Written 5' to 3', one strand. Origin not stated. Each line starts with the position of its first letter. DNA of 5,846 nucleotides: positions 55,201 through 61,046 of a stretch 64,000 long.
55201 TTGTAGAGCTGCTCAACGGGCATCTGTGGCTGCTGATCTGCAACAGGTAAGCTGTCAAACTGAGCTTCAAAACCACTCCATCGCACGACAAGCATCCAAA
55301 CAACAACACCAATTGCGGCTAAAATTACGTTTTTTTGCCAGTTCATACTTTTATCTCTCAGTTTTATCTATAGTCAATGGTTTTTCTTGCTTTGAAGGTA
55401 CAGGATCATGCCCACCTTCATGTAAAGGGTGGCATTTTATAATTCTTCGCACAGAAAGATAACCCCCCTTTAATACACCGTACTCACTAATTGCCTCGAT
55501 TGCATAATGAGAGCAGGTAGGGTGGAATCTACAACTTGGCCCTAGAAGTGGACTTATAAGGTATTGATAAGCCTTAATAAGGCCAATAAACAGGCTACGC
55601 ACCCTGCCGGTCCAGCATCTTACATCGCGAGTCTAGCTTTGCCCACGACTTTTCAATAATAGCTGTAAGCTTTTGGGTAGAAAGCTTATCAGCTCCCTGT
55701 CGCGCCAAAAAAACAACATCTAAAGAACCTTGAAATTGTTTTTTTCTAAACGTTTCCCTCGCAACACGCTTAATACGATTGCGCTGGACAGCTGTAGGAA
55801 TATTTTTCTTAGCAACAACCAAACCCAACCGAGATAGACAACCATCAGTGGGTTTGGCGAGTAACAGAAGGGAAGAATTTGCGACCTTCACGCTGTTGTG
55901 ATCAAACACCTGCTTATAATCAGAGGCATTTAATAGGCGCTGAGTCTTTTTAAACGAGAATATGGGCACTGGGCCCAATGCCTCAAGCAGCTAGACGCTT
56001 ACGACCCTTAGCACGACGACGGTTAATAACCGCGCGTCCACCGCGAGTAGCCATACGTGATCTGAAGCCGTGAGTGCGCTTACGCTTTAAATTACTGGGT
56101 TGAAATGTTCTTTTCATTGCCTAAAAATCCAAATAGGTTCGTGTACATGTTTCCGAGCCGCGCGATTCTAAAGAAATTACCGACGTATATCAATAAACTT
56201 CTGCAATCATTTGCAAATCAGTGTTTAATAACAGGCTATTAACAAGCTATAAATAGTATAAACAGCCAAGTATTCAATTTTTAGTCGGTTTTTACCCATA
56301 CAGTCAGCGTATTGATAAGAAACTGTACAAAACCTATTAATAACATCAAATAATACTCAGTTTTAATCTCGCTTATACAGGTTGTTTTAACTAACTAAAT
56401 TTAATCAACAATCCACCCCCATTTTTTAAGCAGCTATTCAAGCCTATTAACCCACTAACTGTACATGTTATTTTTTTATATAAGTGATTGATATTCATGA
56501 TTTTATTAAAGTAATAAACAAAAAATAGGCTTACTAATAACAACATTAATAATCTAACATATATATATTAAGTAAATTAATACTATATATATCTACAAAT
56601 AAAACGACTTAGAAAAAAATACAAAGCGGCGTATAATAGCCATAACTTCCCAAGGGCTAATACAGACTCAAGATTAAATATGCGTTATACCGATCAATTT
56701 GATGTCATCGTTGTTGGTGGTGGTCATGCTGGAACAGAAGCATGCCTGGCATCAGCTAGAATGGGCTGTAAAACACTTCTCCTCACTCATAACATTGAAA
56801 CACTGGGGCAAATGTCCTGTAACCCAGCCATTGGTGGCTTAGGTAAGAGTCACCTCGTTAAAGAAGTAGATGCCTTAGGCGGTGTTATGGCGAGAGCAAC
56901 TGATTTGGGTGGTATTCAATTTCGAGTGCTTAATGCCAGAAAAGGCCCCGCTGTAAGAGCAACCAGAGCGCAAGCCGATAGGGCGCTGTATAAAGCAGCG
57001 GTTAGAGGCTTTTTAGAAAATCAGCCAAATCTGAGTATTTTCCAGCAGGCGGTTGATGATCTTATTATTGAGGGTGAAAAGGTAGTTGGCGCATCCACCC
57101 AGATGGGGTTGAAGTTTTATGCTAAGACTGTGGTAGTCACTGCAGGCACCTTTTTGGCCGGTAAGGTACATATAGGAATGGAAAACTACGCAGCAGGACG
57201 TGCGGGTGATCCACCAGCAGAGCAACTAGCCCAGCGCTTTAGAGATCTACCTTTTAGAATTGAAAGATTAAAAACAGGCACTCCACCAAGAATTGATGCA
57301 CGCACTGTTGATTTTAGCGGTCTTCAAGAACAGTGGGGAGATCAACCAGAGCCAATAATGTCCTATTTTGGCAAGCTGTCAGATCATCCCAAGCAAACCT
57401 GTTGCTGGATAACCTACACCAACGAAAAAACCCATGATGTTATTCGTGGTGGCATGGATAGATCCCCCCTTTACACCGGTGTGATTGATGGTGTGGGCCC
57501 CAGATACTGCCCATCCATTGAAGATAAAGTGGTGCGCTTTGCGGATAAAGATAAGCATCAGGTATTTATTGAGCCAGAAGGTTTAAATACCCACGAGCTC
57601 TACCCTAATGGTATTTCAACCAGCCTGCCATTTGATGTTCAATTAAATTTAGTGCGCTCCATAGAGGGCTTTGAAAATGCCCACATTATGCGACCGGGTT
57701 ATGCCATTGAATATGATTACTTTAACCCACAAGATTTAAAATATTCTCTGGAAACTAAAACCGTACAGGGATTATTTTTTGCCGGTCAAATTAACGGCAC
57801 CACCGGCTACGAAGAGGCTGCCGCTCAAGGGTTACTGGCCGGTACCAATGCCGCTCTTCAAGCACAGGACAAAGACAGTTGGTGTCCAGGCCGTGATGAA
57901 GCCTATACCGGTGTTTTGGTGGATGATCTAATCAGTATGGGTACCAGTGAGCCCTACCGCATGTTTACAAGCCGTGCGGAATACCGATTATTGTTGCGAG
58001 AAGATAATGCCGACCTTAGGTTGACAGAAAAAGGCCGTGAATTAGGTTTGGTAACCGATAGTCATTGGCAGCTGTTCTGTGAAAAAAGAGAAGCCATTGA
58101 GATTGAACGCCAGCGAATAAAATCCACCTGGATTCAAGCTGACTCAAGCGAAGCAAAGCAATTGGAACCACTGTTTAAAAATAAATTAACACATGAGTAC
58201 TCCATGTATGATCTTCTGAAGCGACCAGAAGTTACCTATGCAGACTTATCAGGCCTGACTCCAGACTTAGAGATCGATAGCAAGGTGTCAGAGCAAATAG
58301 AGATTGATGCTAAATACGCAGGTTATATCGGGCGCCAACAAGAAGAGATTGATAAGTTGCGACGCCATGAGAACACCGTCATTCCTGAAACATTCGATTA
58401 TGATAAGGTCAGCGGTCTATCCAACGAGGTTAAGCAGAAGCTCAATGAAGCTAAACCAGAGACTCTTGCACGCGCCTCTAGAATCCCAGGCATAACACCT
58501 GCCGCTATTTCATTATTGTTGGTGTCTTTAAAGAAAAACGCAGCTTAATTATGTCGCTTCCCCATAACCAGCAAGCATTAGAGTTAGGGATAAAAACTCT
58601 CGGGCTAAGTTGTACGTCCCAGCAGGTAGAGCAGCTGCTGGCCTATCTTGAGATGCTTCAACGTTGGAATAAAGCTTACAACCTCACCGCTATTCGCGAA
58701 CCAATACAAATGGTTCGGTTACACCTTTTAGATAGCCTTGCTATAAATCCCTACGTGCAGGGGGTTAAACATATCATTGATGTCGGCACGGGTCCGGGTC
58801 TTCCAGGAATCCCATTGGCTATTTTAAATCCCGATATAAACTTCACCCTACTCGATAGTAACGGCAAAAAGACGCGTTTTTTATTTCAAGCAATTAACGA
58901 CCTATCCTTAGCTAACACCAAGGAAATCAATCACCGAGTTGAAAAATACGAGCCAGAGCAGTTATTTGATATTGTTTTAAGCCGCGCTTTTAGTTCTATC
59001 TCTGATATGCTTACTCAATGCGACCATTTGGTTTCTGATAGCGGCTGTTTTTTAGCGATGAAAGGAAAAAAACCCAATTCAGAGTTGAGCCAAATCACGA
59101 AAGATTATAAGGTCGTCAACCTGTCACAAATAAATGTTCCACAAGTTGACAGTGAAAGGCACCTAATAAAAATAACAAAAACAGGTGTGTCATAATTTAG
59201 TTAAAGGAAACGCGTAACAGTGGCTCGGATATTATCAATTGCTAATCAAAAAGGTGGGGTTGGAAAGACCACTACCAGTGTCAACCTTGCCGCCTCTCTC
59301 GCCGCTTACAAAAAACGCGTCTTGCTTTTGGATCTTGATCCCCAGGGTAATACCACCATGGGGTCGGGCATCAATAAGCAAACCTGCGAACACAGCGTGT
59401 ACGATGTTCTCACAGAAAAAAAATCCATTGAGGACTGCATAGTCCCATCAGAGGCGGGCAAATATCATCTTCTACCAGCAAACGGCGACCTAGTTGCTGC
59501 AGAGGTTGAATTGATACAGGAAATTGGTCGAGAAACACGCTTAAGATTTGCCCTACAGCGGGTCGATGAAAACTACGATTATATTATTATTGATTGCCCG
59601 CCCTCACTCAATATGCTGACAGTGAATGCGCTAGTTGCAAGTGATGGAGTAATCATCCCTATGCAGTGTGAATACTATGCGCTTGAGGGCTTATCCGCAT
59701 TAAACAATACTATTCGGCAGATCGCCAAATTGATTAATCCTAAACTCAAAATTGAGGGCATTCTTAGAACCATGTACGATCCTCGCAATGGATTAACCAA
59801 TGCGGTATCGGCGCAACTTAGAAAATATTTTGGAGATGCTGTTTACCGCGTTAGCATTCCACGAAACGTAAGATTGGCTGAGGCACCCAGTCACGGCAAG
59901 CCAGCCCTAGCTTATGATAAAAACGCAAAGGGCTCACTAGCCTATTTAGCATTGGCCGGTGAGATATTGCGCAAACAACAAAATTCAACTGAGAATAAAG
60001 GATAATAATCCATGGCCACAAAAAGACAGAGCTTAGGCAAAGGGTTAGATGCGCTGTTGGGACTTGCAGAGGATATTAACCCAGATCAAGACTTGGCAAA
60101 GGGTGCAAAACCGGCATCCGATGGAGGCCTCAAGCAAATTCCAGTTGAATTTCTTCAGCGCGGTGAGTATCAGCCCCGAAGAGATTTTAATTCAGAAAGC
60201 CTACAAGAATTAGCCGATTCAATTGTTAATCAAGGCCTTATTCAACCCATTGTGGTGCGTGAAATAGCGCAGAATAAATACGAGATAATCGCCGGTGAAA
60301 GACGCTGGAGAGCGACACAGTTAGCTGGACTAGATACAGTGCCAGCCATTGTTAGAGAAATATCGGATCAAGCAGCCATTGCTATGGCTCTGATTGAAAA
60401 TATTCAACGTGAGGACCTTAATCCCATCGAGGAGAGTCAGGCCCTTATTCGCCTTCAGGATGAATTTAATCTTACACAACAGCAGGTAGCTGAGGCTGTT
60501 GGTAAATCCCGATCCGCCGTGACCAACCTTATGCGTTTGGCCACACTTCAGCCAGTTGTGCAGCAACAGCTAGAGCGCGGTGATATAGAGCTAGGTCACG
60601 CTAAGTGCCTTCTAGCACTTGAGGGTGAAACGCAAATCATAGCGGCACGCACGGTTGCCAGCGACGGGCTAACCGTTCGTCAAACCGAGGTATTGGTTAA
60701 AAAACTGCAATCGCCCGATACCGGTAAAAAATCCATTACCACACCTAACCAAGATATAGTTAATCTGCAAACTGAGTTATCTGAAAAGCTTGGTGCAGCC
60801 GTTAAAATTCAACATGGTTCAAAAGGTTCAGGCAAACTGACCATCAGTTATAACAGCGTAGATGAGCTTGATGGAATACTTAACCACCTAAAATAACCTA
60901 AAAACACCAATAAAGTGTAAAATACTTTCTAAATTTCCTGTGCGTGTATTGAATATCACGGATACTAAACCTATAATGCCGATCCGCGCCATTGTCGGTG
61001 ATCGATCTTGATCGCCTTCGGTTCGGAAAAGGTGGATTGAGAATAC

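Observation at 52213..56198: rpmH-rnpA-yidD-yidC-mnmE block is inverted between dnaA and mnmG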

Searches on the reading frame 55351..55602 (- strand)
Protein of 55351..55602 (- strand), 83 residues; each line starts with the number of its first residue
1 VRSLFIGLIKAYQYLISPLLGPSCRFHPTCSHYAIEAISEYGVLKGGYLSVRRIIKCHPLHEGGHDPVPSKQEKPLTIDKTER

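Call 3: search_protein_families(library=ncbifam, proteins=[window:55351-55602:-])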
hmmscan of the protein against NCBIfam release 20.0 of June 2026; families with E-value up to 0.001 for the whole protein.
window:55351-55602:- (83 aa): 1 family
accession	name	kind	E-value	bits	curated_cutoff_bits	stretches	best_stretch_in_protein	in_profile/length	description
TIGR00278.2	TIGR00278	equivalog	5.4e-26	90.2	40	1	3-64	2-63/64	membrane protein insertion efficiency factor YidD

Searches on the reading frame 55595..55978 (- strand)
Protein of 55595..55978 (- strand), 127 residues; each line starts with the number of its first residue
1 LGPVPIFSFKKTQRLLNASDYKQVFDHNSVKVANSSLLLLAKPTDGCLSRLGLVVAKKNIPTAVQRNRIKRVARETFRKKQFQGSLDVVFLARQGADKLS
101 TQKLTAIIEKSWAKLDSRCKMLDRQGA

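Call 3: search_protein_families(library=ncbifam, proteins=[window:55595-55978:-])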
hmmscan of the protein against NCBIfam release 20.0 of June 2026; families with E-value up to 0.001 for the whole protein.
window:55595-55978:- (127 aa): 9 families
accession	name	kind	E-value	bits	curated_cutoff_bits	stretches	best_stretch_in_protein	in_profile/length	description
TIGR00188.1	rnpA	equivalog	3e-17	62.8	38.35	1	10-115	2-107/111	ribonuclease P protein component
NF000707.0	PRK00038.1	equivalog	3e-08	34.1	186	1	46-117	47-116/123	ribonuclease P protein component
NF002512.0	PRK01903.2-3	equivalog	3.6e-07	30.2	231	1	30-81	41-91/146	ribonuclease P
NF002511.0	PRK01903.2-2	equivalog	3.8e-07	30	227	1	50-80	56-86/140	ribonuclease P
NF002507.0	PRK01903.1-1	equivalog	4.6e-07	30.1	225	1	53-81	63-91/150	ribonuclease P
NF002515.0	PRK01903.3-2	subfamily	1.2e-06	28.9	175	1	53-83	2-32/85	ribonuclease P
NF002513.0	PRK01903.2-4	equivalog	3.1e-06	27.5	240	1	38-81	21-64/118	ribonuclease P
NF002514.0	PRK01903.3-1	equivalog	6e-05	23.3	246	1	51-80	40-69/122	ribonuclease P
NF002509.0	PRK01903.1-4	equivalog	0.00026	21.8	175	1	53-83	32-62/107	ribonuclease P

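Call 50: find_encoding_contigs(protein=window:55595-55978:-, flank=6000, max_places=10)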
Protein window:55595-55978:- (127 aa): no gene with exactly this product is on record in the collection.

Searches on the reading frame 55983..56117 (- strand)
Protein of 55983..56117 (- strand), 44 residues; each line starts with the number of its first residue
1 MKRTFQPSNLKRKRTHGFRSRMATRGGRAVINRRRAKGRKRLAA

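Call 3: search_protein_families(library=ncbifam, proteins=[window:55983-56117:-])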
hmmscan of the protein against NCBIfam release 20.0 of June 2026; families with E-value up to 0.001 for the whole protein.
window:55983-56117:- (44 aa): 1 family
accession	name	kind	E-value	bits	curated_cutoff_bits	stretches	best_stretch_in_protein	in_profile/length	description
TIGR01030.1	rpmH_bact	equivalog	2.1e-24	85.4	37.65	1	1-44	1-44/44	50S ribosomal protein L34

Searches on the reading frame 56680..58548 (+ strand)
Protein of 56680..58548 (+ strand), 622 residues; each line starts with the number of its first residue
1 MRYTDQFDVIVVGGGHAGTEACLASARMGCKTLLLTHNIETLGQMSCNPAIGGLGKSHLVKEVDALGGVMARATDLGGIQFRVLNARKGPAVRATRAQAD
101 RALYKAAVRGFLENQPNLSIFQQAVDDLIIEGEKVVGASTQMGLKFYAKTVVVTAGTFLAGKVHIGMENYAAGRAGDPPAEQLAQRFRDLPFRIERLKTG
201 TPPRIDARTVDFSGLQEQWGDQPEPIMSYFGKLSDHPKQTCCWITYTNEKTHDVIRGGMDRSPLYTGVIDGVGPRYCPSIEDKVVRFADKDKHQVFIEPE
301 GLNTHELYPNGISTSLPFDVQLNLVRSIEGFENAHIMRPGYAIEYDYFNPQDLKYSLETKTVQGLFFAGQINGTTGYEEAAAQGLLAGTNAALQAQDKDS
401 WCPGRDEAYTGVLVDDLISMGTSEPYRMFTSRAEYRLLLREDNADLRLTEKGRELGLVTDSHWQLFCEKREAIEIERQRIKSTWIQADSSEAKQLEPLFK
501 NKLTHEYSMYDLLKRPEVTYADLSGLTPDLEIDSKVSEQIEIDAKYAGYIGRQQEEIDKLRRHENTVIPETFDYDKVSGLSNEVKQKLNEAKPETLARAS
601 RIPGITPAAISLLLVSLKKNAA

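Call 3: search_protein_families(library=ncbifam, proteins=[window:56680-58548:+])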
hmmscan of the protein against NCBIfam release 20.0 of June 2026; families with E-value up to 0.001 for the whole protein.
window:56680-58548:+ (622 aa): 7 families
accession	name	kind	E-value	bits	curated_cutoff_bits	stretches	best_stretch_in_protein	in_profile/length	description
TIGR00136.1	mnmG_gidA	equivalog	2.5e-275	914.7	524.85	1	7-620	1-615/616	tRNA uridine-5-carboxymethylaminomethyl(34) synthesis enzyme MnmG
NF003739.0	PRK05335.1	equivalog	6.1e-24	84.6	262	2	311-416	280-385/441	methylenetetrahydrofolate--tRNA-(uracil(54)-C(5))-methyltransferase (FADH(2)-oxidizing) TrmFO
TIGR00137.1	gid_trmFO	equivalog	5.7e-18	64.9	428.65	1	311-397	277-364/433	FADH(2)-oxidizing methylenetetrahydrofolate--tRNA-(uracil(54)-C(5))-methyltransferase TrmFO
NF006130.0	PRK08274.1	equivalog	5.6e-05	22.1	369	0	5-37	4-36/467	FAD-dependent tricarballylate dehydrogenase TcuA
TIGR03140.1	AhpF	equivalog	0.00022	19.9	502.9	1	4-39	210-245/515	alkyl hydroperoxide reductase subunit F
NF041080.1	DGGGPL_reductase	equivalog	0.00025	20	580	1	6-157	1-155/447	digeranylgeranylglycerophospholipid reductase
TIGR02032.1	GG-red-SF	subfamily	0.00035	20.3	158.8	1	7-156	1-146/297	geranylgeranyl reductase family protein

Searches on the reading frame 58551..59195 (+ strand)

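Call 54: search_protein_families(library=ncbifam, proteins=[window:58551-59195:+], max_evalue=1e-10)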
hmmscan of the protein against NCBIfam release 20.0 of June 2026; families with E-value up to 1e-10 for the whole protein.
window:58551-59195:+ (214 aa): 1 family
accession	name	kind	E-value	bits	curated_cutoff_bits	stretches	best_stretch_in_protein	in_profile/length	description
TIGR00138.1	rsmG_gidB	equivalog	3.2e-56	189.9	99.5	1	30-209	2-182/183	16S rRNA (guanine(527)-N(7))-methyltransferase RsmG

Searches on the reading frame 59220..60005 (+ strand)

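Call 54: search_protein_families(library=ncbifam, proteins=[window:59220-60005:+], max_evalue=1e-10)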
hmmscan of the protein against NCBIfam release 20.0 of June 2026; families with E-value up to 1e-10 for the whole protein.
window:59220-60005:+ (261 aa): 10 families
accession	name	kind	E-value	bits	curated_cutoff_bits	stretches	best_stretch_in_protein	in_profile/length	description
NF041546.1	ParA_partition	equivalog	9.9e-32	110.1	180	2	4-57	1-55/203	ParA family partition ATPase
TIGR03453.1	partition_RepA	equivalog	3.9e-29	101.7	348.45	1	3-220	105-341/387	plasmid partitioning protein RepA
NF041283.1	PrgP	equivalog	3.5e-26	92.2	400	1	1-220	1-229/297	ParA superfamily DNA segregation protein PrgP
TIGR01969.1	minD_arch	subfamily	9.4e-24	83.9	201.75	1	3-257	1-238/251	cell division ATPase MinD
NF010443.0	PRK13869.1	subfamily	9.5e-21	74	446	1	3-211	122-349/405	plasmid-partitioning protein RepA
TIGR01968.1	minD_bact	equivalog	3.4e-17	62.7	212.9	1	3-252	2-239/261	septum site-determining protein MinD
TIGR03371.1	cellulose_yhjQ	equivalog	1.8e-16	60.4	157.85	1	4-247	3-239/246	cellulose biosynthesis protein BcsQ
NF010259.0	PRK13705.1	equivalog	1.7e-15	56.9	725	1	3-208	107-327/388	plasmid-partitioning protein SopA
TIGR01007.1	eps_fam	subfamily_domain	1.3e-13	50.9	108.05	1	3-141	18-149/204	polysaccharide biosynthesis tyrosine autokinase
TIGR03018.1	pepcterm_TyrKin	hypoth_equivalog_domain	4.6e-12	45.7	230.65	1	7-143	40-173/207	XrtA-associated tyrosine autokinase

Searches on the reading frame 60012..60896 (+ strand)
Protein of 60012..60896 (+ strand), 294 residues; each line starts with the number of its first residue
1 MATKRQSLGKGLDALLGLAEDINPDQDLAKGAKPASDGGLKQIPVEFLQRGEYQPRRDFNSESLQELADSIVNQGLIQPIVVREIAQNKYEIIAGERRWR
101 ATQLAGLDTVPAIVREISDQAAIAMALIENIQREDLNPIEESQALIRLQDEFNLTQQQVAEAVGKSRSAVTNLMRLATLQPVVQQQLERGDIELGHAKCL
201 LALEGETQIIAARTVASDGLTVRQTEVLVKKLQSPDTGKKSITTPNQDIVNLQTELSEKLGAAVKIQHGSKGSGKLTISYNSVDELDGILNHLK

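Call 54: search_protein_families(library=ncbifam, proteins=[window:60012-60896:+], max_evalue=1e-10)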
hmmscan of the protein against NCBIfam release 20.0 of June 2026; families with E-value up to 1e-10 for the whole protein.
window:60012-60896:+ (294 aa): 5 families
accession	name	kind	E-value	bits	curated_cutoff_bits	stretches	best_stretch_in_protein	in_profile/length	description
TIGR04285.1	nucleoid_noc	exception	3.8e-65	219.8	315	1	41-241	3-203/255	nucleoid occlusion protein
TIGR00180.1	parB_part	domain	5.6e-57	192.5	58.45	1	38-207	3-176/186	ParB/RepB/Spo0J family partition protein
TIGR03734.1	PRTRC_parB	hypoth_equivalog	5.4e-35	120.9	278.6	1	53-231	6-188/555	PRTRC system ParB family protein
NF010406.0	PRK13832.1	subfamily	2.8e-17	62.5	640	1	61-192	25-158/578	plasmid partitioning protein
TIGR03454.1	partition_RepB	equivalog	3.9e-17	62.6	201.5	1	46-178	70-202/325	plasmid partitioning protein RepB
